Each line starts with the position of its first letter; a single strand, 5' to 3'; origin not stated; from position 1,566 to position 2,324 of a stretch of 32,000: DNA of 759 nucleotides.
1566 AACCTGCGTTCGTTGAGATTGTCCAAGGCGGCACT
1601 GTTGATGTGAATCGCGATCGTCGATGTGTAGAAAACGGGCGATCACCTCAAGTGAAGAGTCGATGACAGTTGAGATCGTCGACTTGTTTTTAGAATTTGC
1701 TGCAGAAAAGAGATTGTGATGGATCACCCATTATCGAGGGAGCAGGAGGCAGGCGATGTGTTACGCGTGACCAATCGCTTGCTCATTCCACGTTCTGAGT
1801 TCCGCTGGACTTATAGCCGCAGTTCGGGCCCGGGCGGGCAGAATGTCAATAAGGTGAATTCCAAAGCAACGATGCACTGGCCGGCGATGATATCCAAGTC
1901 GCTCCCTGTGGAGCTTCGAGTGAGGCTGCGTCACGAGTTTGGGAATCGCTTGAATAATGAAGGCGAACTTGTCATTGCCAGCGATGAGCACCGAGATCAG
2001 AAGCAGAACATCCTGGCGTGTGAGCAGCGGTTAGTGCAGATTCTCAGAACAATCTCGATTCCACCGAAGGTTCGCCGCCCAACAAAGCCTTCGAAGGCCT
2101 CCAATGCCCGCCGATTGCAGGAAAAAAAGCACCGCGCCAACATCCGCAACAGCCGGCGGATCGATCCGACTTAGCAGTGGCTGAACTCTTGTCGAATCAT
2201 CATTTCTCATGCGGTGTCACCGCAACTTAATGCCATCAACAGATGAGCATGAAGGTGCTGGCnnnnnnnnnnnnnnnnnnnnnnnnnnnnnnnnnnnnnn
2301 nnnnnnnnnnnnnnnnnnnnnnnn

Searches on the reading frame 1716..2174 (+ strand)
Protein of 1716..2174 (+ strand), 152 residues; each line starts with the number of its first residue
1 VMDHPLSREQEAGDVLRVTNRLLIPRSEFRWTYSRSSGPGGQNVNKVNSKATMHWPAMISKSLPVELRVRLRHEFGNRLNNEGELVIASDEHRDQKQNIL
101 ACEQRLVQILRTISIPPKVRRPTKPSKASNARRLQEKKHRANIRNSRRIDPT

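Call 63: search_protein_families(library=pfam, max_evalue=0.01, proteins=[window:1716-2174:+])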
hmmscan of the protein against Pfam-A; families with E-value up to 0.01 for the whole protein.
window:1716-2174:+ (152 aa): 1 family
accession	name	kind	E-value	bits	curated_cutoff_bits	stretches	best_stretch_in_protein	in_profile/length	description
PF00472.26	RF-1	-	3.7e-16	59.6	35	1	22-145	5-114/116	RF-1 domain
